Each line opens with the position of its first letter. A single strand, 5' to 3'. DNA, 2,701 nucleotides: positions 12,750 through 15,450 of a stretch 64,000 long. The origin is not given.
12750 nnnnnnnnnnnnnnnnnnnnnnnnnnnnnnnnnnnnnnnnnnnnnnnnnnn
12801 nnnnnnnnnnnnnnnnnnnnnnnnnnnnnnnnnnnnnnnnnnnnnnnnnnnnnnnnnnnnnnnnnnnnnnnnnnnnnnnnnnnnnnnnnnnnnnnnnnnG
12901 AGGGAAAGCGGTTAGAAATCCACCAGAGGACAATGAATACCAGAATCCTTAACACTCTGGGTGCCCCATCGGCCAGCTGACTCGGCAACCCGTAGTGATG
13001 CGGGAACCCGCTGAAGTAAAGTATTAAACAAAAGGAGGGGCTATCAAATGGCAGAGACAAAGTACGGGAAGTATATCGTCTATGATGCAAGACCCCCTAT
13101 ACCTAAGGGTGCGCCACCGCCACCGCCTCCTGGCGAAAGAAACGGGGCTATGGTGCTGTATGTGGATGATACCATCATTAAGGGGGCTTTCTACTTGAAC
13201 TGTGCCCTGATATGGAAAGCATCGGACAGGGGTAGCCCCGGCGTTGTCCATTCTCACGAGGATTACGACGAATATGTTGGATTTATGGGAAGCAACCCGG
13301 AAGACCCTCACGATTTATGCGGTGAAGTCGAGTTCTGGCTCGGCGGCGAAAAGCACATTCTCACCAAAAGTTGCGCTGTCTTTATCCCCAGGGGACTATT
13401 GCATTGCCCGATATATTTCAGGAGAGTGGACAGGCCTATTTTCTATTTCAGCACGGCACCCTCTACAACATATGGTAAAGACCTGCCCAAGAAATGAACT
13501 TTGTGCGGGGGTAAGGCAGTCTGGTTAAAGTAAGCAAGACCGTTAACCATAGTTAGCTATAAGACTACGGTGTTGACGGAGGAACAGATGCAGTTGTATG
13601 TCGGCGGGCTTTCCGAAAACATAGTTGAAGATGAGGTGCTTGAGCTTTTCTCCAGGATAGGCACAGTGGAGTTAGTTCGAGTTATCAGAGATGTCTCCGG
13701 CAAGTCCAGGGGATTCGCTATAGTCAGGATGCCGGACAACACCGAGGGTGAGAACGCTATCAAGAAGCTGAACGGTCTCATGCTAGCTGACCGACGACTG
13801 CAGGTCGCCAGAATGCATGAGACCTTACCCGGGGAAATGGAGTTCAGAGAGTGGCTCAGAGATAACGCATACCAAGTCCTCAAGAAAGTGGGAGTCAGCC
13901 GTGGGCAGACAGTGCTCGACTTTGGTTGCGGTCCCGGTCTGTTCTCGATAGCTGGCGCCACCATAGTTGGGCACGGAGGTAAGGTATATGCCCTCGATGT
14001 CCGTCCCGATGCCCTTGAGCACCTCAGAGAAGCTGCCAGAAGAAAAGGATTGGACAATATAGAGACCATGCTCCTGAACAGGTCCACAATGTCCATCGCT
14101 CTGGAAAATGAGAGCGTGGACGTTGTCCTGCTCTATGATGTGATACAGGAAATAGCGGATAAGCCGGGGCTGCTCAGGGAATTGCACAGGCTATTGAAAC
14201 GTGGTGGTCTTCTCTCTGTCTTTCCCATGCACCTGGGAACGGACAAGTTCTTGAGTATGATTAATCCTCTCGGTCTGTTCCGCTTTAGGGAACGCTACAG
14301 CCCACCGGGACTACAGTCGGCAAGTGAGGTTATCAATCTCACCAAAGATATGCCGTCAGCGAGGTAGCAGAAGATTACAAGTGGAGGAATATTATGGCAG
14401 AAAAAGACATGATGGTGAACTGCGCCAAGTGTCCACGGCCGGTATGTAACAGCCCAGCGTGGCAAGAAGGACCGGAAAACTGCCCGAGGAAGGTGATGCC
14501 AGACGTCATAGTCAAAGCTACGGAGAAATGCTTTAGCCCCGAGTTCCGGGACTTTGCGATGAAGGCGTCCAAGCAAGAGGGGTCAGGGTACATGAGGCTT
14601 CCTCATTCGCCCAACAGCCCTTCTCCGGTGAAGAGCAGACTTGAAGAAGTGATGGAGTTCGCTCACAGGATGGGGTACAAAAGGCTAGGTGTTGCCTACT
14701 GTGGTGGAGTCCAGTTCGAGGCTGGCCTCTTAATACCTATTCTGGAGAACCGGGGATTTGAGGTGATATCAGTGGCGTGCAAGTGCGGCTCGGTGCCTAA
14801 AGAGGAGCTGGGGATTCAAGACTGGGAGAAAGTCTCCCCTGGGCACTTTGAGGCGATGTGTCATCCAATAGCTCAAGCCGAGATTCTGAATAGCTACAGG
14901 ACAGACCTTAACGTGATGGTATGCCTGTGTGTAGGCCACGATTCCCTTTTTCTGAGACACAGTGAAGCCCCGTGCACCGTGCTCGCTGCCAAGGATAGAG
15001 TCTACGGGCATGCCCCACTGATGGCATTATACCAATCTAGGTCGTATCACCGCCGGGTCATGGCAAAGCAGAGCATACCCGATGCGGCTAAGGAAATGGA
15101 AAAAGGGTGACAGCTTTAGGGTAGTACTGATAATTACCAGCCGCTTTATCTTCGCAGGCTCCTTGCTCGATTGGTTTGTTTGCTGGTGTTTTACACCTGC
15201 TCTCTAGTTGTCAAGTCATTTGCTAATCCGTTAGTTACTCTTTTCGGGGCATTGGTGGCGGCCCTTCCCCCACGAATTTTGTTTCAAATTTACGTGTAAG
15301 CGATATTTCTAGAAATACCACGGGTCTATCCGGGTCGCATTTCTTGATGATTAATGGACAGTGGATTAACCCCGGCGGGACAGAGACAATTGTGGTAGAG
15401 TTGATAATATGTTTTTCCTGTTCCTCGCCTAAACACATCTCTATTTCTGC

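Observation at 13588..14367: RRM RNA-binding domain fused to a class I SAM methyltransferase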

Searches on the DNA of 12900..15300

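Call 61: search_rna_families(source=window, start=12900, end=15300, threshold=evalue, max_evalue=1)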
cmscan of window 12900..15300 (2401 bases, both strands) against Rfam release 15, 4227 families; matches with E-value up to 1: 0.
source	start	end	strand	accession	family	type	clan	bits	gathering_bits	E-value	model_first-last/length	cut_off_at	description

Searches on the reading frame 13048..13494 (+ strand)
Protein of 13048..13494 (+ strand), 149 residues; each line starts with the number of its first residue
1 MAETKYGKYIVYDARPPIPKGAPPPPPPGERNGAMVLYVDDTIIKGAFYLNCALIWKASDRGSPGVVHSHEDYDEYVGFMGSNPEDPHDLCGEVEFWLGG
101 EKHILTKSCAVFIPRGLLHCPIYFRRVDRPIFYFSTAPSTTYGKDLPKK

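Call 3: search_protein_families(library=pfam, proteins=[window:13048-13494:+], max_evalue=0.01)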
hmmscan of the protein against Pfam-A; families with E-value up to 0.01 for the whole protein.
window:13048-13494:+ (149 aa): 1 family
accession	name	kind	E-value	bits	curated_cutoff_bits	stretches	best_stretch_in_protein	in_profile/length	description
PF07883.17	Cupin_2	-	0.00081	19.5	27.2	1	92-121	27-56/70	Cupin domain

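Call 4: search_protein_families(library=ncbifam, proteins=[window:13048-13494:+], max_evalue=0.01)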
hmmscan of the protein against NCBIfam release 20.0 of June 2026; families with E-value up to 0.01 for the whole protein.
window:13048-13494:+ (149 aa): 0 families

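Call 66: search_protein_families(library=padloc, proteins=[window:13048-13494:+], max_evalue=0.001)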
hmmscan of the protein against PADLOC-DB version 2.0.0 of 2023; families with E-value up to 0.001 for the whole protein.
window:13048-13494:+ (149 aa): 0 families
